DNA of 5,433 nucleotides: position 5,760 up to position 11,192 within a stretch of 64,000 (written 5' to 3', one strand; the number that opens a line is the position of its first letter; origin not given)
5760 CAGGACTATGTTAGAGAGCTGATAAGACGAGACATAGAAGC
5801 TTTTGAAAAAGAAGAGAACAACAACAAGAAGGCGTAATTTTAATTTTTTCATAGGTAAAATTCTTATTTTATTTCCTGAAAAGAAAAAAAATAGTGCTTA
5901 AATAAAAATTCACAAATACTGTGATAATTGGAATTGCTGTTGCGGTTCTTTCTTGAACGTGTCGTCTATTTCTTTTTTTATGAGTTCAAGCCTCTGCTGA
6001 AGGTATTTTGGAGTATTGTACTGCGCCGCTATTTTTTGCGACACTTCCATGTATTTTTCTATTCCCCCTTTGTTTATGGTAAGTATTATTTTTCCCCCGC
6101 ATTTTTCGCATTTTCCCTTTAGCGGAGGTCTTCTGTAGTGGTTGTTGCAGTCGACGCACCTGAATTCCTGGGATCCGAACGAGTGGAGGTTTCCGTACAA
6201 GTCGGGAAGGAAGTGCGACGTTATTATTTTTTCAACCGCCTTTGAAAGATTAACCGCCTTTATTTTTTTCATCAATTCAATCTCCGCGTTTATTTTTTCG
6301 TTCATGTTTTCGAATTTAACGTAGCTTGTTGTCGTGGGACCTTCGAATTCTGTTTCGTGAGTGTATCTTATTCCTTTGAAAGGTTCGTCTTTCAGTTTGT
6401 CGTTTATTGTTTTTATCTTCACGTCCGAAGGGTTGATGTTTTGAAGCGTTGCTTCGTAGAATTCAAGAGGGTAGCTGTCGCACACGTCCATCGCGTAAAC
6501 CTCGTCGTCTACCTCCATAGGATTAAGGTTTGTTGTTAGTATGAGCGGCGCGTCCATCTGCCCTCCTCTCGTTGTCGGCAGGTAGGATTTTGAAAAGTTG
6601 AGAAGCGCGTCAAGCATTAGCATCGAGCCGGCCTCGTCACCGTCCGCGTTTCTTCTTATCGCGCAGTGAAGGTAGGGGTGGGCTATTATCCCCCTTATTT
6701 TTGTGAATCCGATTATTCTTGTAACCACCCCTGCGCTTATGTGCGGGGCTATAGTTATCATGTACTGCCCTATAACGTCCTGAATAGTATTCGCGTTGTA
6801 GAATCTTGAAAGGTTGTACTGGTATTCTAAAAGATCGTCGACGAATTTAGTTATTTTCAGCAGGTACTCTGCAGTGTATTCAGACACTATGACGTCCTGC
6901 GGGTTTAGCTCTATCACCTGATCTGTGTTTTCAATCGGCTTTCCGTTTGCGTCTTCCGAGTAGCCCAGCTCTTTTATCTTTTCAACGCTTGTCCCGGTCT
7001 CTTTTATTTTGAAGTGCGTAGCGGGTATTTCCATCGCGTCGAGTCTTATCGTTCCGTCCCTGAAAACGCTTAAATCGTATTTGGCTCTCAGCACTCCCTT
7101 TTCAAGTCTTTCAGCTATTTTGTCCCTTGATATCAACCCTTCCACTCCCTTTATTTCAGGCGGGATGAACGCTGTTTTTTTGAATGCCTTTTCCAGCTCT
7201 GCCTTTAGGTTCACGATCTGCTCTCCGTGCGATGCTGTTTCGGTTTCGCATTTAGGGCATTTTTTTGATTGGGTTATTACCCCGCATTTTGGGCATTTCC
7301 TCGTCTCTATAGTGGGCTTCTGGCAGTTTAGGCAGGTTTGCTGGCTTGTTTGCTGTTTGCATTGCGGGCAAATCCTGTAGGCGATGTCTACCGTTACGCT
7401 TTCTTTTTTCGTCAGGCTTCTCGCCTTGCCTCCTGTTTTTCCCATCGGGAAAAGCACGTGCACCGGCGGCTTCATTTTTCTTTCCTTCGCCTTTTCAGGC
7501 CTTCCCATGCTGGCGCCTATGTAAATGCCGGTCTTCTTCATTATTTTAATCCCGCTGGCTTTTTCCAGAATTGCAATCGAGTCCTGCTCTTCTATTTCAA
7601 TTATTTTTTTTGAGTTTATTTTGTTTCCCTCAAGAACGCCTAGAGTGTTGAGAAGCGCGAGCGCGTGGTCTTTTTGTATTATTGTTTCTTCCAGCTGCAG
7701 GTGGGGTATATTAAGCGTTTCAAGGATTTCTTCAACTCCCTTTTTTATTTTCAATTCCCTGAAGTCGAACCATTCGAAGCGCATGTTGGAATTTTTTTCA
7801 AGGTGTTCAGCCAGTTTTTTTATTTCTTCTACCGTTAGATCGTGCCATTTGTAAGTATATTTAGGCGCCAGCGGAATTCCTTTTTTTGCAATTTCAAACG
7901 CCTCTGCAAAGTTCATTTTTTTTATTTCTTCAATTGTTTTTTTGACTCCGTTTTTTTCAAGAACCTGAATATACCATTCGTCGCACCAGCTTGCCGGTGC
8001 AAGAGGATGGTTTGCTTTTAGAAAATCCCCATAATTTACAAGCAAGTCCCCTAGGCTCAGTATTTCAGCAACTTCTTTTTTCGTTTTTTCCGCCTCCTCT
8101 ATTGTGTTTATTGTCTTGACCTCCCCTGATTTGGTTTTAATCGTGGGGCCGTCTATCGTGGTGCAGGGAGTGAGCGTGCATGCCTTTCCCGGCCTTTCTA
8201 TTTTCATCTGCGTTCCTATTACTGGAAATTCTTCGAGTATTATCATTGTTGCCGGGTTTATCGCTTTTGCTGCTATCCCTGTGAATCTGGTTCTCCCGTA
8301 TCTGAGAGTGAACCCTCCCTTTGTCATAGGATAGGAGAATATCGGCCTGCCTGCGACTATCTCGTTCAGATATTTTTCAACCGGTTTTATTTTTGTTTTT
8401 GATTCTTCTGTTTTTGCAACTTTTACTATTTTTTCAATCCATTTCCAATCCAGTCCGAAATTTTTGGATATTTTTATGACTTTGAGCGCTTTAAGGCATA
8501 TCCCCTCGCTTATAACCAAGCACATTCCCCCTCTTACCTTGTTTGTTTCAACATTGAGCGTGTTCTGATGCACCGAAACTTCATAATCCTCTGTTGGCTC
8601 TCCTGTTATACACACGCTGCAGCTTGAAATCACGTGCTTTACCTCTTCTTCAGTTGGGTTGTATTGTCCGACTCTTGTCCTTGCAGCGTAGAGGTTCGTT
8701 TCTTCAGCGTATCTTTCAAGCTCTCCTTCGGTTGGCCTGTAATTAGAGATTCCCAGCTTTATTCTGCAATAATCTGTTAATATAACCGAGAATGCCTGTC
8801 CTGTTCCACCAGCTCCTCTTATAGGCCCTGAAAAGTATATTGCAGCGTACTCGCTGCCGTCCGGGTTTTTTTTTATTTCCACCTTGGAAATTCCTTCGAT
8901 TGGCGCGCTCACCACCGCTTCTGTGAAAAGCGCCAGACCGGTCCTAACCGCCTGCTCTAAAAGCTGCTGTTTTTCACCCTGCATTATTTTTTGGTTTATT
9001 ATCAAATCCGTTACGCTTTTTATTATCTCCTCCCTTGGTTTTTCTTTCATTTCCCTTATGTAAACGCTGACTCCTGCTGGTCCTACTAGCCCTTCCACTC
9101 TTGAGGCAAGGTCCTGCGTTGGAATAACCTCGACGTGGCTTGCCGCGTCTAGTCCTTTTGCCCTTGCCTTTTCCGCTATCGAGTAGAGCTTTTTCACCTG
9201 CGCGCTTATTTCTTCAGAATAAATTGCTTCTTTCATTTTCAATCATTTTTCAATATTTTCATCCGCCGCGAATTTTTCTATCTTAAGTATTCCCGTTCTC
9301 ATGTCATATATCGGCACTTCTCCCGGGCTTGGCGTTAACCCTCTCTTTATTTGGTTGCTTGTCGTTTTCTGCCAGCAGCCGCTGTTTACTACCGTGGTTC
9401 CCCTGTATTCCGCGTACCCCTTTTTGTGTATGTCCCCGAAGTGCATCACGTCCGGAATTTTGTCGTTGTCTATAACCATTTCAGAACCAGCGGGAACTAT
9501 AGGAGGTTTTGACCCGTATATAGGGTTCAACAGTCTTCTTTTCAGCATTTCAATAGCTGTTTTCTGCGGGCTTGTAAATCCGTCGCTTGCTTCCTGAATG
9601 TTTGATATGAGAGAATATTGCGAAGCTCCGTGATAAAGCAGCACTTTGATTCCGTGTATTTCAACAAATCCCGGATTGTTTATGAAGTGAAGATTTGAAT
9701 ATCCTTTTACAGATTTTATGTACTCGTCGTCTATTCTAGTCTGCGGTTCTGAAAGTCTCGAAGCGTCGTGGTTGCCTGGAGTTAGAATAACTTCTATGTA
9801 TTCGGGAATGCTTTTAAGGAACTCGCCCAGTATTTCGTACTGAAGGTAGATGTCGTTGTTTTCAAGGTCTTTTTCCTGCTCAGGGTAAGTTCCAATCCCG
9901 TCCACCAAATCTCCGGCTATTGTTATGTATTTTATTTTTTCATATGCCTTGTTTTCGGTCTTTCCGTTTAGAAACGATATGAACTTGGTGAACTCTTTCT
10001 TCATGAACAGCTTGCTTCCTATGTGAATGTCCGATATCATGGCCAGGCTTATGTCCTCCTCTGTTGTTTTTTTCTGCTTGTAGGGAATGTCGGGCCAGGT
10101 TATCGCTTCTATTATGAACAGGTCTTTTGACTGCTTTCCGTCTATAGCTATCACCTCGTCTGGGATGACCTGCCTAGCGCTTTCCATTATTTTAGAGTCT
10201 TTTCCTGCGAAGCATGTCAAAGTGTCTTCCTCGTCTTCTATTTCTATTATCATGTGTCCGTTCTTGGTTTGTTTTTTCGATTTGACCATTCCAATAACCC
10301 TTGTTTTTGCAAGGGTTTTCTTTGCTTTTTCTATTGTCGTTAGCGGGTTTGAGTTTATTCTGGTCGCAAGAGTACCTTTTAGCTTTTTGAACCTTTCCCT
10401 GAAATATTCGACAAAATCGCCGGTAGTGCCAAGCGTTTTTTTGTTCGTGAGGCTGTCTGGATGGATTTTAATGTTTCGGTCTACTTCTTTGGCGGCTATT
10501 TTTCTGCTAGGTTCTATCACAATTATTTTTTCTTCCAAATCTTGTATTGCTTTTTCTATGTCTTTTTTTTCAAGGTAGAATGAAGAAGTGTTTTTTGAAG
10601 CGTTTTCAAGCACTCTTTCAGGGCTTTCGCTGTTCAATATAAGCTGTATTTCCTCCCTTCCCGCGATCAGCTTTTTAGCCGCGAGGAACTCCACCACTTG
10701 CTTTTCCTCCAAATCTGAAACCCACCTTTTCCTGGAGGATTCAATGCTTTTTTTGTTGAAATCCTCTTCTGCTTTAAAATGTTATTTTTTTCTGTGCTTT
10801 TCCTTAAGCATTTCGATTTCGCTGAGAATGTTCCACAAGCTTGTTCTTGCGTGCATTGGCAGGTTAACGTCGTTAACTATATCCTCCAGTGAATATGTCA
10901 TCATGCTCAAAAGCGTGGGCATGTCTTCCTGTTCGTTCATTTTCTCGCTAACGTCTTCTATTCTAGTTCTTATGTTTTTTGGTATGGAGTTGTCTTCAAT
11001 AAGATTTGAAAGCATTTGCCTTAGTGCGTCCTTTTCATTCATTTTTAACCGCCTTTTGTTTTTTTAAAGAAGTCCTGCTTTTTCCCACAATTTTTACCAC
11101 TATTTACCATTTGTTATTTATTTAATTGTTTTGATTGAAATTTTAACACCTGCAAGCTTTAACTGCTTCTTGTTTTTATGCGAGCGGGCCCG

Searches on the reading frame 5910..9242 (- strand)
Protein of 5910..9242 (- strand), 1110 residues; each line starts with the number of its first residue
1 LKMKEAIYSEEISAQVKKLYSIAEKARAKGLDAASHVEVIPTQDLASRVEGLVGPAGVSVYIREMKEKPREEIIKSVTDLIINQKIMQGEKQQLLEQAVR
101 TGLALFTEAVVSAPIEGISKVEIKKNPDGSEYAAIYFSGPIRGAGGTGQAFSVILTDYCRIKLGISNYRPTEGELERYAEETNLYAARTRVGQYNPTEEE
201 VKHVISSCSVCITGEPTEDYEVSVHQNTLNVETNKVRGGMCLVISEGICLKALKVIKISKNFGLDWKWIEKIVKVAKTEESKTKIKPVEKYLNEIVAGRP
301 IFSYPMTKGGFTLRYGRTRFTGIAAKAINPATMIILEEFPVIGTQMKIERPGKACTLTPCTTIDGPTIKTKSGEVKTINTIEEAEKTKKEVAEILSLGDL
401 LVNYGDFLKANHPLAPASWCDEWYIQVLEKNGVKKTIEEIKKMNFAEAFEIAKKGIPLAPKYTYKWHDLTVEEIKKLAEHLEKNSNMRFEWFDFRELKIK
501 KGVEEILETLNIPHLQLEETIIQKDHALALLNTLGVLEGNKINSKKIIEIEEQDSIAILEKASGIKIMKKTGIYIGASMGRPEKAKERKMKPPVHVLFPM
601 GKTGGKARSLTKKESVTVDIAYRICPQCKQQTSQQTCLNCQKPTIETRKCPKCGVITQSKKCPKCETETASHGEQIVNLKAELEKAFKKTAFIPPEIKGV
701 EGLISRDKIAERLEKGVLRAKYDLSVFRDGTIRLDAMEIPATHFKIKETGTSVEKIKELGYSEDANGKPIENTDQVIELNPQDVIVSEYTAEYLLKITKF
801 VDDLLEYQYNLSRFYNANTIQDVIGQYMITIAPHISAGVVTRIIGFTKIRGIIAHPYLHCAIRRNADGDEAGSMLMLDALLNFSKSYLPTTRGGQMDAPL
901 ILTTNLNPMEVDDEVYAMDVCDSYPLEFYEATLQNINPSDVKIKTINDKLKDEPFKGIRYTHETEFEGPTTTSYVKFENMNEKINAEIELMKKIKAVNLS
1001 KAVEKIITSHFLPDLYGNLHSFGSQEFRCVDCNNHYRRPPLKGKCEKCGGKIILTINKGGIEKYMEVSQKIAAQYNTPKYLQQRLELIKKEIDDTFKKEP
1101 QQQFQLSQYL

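Call 12: search_protein_families(library=pfam, proteins=[window:5910-9242:-], max_evalue=0.001)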
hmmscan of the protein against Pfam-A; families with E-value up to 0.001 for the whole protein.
window:5910-9242:- (1110 aa): 3 families
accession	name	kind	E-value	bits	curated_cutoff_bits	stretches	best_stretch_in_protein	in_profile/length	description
PF24844.1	PolC_DP2_central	-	4.2e-124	414.7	24.3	1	279-646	2-359/372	DNA polymerase II large subunit DP2, central domain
PF24846.1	PolC_DP2_cat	-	1.1e-114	382.8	24.3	1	696-983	7-299/299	DNA polymerase II large subunit DP2, catalytic domain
PF03833.19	PolC_DP2_N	-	1.7e-91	306.6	24.3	1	8-274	2-270/271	DNA polymerase II large subunit DP2, N-terminal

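Call 18: list_cluster_members(proteins=[window:5910-9242:-, window:3261-4322:-, window:32293-33015:-, window:47577-48818:+, window:49630-50196:-])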
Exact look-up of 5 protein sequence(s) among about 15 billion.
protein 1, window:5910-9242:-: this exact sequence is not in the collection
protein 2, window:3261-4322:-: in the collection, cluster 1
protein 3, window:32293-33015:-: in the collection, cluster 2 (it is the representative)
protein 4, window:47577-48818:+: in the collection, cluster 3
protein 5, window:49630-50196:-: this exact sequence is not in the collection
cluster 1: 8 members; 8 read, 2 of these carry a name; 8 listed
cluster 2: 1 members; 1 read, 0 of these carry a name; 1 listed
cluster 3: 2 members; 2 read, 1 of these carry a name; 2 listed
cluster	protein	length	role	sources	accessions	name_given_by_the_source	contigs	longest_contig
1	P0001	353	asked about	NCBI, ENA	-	-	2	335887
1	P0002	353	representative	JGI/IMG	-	cell division protein FtsZ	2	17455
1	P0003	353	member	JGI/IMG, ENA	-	cell division protein FtsZ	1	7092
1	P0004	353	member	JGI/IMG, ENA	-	-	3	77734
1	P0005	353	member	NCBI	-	-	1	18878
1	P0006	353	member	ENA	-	-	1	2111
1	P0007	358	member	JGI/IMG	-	-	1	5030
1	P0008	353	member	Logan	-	-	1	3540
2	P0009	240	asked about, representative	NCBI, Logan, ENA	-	-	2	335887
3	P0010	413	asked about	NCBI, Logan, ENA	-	-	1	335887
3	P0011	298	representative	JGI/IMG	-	predicted AAA+ superfamily ATPase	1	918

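Call 51: find_encoding_contigs(protein=P0004, flank=10000, max_places=4)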
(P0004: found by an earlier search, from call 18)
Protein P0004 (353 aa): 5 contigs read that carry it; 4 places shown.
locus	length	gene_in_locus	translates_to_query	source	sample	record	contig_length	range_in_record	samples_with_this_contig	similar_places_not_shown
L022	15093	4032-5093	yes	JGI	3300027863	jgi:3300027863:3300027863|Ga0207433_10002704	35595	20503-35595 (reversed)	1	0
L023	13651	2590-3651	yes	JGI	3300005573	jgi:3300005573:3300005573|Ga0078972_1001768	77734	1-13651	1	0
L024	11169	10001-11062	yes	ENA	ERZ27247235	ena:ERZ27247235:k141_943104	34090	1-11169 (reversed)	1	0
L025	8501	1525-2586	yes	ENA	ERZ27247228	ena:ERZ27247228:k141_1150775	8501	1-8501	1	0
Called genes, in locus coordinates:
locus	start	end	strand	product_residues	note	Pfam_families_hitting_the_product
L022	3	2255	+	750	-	?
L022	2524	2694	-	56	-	-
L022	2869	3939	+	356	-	PF00091:Tubulin, PF12327:FtsZ_C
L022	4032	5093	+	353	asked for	PF00091:Tubulin, PF12327:FtsZ_C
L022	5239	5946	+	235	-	PF00990:GGDEF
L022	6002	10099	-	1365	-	PF02369:Big_1 (faint), PF13620:CarboxypepD_reg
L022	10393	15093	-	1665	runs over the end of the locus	-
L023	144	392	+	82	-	PF04014:MazE_antitoxin (weak)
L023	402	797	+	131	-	PF01850:PIN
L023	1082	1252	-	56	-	-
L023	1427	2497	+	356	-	PF00091:Tubulin, PF12327:FtsZ_C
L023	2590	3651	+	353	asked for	PF00091:Tubulin, PF12327:FtsZ_C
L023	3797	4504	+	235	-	PF00990:GGDEF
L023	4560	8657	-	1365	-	PF02369:Big_1 (faint), PF13620:CarboxypepD_reg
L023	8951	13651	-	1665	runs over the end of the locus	-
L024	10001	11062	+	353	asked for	PF00091:Tubulin, PF12327:FtsZ_C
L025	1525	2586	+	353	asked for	PF00091:Tubulin, PF12327:FtsZ_C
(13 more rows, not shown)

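Call 65: find_encoding_contigs(protein=P0005, flank=10000, max_places=2)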
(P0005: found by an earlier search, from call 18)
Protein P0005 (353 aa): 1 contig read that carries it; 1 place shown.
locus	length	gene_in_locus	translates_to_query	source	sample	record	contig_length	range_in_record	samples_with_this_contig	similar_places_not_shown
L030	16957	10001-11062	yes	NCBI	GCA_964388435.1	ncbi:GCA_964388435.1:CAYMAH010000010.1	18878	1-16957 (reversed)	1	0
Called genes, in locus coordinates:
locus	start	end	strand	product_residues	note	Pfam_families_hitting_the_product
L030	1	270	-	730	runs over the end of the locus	?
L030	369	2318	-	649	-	PF00999:Na_H_Exchanger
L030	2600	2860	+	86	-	PF03685:UPF0147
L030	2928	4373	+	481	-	PF00149:Metallophos, PF04042:DNA_pol_E_B, PF12850:Metallophos_2 (faint)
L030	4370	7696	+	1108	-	PF03833:PolC_DP2_N, PF24844:PolC_DP2_central, PF24846:PolC_DP2_cat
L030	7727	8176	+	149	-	-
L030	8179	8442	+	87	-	-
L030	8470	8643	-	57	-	-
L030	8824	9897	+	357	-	PF00091:Tubulin, PF12327:FtsZ_C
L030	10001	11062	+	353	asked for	PF00091:Tubulin, PF12327:FtsZ_C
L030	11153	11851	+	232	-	PF00990:GGDEF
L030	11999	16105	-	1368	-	PF13620:CarboxypepD_reg (weak)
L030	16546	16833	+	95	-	PF01850:PIN (weak)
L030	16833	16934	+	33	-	-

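Call 66: find_encoding_contigs(protein=P0002, flank=10000, max_places=2)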
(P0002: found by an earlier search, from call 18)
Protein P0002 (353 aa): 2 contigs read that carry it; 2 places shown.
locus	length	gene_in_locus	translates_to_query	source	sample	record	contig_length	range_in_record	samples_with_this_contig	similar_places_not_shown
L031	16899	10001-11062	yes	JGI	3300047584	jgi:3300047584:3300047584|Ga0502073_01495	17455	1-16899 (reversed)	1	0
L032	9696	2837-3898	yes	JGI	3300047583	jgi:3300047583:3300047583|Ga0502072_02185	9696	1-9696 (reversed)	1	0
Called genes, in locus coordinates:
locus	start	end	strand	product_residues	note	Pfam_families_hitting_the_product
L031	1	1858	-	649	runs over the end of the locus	PF00999:Na_H_Exchanger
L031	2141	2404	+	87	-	PF03685:UPF0147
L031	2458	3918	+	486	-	PF00149:Metallophos, PF04042:DNA_pol_E_B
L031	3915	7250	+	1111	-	PF03833:PolC_DP2_N, PF24844:PolC_DP2_central, PF24846:PolC_DP2_cat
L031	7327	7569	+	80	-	-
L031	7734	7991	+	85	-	PF04014:MazE_antitoxin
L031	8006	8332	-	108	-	-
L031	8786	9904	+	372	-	PF00091:Tubulin, PF12327:FtsZ_C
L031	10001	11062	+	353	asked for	PF00091:Tubulin, PF12327:FtsZ_C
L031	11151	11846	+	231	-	PF05165:GCH_III (weak), PF00990:GGDEF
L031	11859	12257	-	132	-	PF13470:PIN_3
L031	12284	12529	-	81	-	-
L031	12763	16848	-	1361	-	PF13620:CarboxypepD_reg (weak)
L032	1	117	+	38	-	?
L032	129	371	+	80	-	-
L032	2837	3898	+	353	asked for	PF00091:Tubulin, PF12327:FtsZ_C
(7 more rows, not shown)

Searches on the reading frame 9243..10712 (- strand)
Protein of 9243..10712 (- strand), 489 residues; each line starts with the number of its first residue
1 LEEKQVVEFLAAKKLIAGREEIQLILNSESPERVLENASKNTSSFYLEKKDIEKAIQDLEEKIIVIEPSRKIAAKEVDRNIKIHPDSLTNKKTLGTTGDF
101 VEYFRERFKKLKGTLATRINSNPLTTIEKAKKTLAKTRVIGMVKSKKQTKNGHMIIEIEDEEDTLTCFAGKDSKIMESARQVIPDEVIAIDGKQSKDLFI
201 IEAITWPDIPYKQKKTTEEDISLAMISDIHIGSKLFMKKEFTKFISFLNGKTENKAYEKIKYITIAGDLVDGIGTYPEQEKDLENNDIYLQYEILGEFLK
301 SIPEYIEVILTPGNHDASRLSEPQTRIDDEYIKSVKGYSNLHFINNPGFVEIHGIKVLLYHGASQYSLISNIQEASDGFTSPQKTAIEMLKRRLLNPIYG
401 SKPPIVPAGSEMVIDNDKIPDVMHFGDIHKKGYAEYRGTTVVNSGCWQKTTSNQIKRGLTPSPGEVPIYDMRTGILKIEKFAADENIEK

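Call 12: search_protein_families(library=pfam, proteins=[window:9243-10712:-], max_evalue=0.001)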
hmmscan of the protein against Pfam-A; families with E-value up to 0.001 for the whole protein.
window:9243-10712:- (489 aa): 4 families
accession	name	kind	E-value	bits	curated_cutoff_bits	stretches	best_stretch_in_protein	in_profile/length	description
PF00149.33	Metallophos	-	1.1e-11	46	21.5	1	223-368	3-117/191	Calcineurin-like phosphoesterase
PF04042.21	DNA_pol_E_B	-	4.4e-09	36.5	29.1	1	225-428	3-204/210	DNA polymerase alpha/epsilon subunit B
PF12850.12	Metallophos_2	-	1.3e-05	25.7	27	1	223-450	3-138/154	Calcineurin-like phosphoesterase superfamily domain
PF01336.31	tRNA_anti-codon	-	0.00056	20.2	27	0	138-193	2-56/75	OB-fold nucleic acid binding domain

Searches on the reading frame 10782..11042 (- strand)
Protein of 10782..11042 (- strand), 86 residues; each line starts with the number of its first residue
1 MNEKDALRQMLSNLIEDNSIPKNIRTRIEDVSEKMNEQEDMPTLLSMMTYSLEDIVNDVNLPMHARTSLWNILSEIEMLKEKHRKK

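Call 12: search_protein_families(library=pfam, proteins=[window:10782-11042:-], max_evalue=0.001)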
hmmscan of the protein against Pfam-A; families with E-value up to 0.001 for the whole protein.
window:10782-11042:- (86 aa): 1 family
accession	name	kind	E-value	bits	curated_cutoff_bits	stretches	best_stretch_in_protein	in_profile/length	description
PF03685.18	UPF0147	-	6.2e-19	68.3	23.6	1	7-78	8-80/81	Uncharacterised protein family (UPF0147)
